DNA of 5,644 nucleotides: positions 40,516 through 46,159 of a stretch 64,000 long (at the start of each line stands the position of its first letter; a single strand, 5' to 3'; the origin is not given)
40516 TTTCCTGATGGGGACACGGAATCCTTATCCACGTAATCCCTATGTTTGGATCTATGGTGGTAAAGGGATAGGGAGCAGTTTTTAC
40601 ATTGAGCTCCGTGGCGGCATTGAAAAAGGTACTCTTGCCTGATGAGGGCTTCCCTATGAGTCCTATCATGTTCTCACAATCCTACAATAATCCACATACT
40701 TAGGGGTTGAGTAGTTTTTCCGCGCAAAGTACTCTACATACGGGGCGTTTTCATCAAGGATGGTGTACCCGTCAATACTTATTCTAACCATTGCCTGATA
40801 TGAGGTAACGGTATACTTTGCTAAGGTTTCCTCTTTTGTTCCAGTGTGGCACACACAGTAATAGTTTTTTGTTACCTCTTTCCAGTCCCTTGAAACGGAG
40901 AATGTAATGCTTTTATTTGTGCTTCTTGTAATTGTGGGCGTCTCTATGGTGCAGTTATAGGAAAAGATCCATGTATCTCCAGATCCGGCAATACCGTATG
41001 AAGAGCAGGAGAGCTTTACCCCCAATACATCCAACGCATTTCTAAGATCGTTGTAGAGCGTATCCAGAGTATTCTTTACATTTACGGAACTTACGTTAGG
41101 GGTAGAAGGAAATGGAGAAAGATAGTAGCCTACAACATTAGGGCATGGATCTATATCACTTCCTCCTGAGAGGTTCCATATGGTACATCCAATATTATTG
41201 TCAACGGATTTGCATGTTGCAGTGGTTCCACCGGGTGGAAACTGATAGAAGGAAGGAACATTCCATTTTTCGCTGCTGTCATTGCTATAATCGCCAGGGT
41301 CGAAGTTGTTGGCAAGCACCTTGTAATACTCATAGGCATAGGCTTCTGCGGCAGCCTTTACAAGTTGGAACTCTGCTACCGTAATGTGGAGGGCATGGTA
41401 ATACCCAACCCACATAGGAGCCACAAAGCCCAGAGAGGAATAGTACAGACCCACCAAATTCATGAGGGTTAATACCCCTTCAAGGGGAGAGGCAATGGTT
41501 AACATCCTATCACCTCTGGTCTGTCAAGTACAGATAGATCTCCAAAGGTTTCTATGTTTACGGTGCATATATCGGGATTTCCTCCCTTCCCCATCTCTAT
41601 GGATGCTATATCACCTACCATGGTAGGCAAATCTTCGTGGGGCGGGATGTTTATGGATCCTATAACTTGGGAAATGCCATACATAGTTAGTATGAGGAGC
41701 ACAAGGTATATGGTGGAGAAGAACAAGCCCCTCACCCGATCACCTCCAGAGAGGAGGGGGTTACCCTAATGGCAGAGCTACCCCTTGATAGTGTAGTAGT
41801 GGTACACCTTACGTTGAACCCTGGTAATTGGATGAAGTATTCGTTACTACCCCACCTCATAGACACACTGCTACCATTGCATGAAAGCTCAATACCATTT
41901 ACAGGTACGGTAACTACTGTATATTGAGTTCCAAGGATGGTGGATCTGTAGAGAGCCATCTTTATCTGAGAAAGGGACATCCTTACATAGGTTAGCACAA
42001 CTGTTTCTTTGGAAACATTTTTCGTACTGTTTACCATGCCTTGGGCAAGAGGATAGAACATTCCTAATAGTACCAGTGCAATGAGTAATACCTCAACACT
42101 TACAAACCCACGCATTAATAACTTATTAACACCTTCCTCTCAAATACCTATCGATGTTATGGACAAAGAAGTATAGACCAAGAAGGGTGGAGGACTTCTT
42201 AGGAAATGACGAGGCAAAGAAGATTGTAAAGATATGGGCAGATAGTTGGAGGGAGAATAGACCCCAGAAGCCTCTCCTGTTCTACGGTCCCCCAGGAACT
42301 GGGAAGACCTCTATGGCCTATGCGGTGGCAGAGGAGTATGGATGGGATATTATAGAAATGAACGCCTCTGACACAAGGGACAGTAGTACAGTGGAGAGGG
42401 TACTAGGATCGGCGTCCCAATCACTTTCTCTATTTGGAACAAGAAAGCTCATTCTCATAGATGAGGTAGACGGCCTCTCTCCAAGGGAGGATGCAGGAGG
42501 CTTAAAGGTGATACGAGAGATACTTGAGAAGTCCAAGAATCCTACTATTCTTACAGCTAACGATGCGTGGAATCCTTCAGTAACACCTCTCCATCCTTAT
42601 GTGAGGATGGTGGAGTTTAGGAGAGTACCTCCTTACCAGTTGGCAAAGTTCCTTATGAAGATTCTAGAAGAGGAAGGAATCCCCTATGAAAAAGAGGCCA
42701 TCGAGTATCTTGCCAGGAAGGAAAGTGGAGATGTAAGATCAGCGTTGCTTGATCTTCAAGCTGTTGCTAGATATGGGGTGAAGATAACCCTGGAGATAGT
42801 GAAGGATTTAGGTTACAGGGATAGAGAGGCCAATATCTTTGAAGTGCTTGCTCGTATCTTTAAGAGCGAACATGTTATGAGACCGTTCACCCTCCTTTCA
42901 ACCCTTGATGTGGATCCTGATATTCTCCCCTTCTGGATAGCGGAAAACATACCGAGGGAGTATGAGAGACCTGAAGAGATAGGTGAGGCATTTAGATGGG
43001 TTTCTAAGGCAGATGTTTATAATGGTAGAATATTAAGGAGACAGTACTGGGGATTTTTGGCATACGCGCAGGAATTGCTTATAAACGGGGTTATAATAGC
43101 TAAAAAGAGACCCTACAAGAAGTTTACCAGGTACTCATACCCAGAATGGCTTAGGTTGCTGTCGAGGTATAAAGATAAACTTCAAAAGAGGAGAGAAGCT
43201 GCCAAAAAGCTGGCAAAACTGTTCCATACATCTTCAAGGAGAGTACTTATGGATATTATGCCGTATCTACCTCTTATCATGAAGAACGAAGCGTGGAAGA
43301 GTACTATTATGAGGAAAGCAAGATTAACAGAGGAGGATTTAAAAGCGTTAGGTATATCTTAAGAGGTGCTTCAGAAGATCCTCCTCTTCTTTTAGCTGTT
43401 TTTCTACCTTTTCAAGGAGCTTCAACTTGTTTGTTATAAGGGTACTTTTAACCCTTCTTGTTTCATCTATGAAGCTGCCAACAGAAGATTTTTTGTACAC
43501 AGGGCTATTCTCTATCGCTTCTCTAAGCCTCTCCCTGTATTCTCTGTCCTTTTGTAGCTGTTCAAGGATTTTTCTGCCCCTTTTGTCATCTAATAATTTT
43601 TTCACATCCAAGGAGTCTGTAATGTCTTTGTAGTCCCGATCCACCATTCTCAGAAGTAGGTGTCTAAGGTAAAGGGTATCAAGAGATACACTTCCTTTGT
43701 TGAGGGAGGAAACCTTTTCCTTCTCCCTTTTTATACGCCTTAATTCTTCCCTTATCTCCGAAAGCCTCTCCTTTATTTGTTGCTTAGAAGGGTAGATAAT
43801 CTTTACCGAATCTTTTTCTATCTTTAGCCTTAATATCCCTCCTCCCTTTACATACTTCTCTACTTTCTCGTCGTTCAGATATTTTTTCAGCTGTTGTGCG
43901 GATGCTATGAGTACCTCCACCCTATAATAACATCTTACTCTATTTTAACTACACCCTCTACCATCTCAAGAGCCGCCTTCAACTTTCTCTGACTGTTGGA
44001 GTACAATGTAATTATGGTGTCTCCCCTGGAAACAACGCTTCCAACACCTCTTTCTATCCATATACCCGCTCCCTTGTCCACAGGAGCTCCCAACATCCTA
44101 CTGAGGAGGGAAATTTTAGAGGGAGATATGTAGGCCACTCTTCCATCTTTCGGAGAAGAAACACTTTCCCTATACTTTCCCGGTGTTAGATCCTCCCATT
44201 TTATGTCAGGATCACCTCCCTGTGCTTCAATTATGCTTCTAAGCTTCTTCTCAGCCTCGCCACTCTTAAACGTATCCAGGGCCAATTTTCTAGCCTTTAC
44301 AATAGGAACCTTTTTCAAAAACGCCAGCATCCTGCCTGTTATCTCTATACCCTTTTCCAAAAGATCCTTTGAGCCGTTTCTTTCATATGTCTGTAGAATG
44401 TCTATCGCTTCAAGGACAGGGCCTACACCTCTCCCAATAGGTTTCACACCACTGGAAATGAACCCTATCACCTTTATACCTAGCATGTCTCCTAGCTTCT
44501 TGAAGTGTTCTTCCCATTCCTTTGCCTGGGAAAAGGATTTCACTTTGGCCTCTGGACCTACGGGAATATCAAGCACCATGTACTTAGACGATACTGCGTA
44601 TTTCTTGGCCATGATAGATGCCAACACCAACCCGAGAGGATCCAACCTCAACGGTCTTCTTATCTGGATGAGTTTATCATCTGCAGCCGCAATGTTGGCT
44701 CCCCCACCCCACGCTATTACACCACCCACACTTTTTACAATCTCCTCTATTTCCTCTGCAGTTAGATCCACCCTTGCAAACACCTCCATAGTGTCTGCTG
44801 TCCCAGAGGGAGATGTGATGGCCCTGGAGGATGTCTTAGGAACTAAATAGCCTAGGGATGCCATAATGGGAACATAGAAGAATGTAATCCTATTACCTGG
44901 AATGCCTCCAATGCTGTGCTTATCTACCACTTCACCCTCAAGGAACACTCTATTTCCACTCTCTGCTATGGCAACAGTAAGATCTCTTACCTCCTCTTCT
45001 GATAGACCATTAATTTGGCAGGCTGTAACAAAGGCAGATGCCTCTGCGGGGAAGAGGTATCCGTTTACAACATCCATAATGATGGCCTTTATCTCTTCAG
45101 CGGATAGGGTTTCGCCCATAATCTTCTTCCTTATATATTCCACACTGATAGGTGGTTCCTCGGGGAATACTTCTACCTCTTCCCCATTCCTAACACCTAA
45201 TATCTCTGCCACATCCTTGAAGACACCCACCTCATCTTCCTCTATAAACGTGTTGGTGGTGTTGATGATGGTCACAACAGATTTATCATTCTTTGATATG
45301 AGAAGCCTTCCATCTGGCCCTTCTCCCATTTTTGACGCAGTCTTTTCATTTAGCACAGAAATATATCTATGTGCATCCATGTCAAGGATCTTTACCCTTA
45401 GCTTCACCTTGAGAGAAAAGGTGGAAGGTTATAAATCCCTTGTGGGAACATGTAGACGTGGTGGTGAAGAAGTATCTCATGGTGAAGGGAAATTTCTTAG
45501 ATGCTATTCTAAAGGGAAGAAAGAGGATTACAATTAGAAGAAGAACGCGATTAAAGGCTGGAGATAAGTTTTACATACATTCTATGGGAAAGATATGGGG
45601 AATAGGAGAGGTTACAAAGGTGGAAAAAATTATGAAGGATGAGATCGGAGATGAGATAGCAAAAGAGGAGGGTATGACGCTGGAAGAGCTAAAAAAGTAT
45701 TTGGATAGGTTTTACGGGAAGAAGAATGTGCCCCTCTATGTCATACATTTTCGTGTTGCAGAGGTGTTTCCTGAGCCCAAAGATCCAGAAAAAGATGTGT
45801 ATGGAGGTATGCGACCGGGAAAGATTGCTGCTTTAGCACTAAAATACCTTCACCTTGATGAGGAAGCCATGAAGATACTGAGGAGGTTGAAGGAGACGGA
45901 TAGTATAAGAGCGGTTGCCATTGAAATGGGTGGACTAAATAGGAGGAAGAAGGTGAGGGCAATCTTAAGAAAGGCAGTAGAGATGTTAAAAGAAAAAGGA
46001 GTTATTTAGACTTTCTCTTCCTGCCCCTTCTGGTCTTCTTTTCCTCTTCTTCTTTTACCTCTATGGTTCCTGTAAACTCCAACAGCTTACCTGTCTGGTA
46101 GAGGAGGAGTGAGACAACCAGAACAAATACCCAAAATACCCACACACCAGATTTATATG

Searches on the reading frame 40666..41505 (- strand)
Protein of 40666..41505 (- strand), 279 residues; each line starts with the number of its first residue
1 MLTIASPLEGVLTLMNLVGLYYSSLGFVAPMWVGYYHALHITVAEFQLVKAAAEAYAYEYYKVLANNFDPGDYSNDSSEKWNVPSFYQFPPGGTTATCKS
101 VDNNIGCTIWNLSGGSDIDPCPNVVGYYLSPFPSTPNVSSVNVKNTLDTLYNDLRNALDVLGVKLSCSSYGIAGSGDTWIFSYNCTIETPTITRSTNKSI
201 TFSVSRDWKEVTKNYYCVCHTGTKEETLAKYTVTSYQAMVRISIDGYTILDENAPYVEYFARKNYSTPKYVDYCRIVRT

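Call 26: search_protein_families(library=pfam, proteins=[window:40666-41505:-], max_evalue=1)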
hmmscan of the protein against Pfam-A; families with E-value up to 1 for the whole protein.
window:40666-41505:- (279 aa): 0 families

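Call 27: search_protein_families(library=ncbifam, proteins=[window:40666-41505:-], max_evalue=1)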
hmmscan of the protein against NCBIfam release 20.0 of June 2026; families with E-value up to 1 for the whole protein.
window:40666-41505:- (279 aa): 0 families

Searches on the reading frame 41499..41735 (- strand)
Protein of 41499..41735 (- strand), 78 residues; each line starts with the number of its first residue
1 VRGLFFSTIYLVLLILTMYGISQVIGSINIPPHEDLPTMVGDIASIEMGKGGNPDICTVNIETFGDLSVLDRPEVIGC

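Call 26: search_protein_families(library=pfam, proteins=[window:41499-41735:-], max_evalue=1)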
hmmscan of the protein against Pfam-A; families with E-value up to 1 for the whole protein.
window:41499-41735:- (78 aa): 0 families

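Call 27: search_protein_families(library=ncbifam, proteins=[window:41499-41735:-], max_evalue=1)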
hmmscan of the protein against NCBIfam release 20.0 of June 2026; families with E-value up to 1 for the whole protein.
window:41499-41735:- (78 aa): 1 family
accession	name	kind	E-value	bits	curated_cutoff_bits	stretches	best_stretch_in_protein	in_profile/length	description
TIGR01195.1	oadG_fam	subfamily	0.08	13.5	36.05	1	3-31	14-42/84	sodium pump decarboxylases, gamma subunit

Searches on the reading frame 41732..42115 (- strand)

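Call 26: search_protein_families(library=pfam, proteins=[window:41732-42115:-], max_evalue=1)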
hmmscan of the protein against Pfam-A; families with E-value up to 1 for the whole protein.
window:41732-42115:- (127 aa): 1 family
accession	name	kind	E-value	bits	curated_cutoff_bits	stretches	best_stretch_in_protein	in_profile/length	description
PF23268.1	RIN1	-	0.2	12.5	27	1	28-63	29-64/95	RIN1-like domain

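Call 27: search_protein_families(library=ncbifam, proteins=[window:41732-42115:-], max_evalue=1)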
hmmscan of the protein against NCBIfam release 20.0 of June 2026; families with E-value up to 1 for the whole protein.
window:41732-42115:- (127 aa): 0 families

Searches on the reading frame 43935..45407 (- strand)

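Call 61: search_protein_families(library=pfam, proteins=[window:43935-45407:-], max_evalue=0.00001)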
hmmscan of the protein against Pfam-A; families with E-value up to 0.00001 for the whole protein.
window:43935-45407:- (490 aa): 3 families
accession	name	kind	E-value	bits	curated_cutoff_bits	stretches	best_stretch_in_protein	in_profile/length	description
PF02885.22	Glycos_trans_3N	-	1.7e-15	57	26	1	90-151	2-63/63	Glycosyl transferase family, helical bundle domain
PF07831.19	PYNP_C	-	8.6e-11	41.8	27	1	424-489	2-74/75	Pyrimidine nucleoside phosphorylase C-terminal domain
PF00591.27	Glycos_transf_3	-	9.3e-10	39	27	1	158-253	2-98/253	Glycosyl transferase family, a/b domain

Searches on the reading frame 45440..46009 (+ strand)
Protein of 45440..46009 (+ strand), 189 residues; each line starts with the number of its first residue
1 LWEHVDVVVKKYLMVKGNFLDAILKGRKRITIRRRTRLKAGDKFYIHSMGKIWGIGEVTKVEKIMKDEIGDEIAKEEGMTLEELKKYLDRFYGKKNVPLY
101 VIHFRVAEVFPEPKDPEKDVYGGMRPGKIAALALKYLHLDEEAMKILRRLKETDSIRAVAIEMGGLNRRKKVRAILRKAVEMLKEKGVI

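Call 62: search_protein_families(library=ncbifam, proteins=[window:45440-46009:+], max_evalue=0.001)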
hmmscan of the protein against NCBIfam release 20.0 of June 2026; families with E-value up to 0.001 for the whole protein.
window:45440-46009:+ (189 aa): 1 family
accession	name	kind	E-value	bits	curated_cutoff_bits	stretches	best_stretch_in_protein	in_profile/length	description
NF003443.0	PRK04980.1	equivalog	7.7e-10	39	93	1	19-107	12-103/104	N(4)-acetylcytidine aminohydrolase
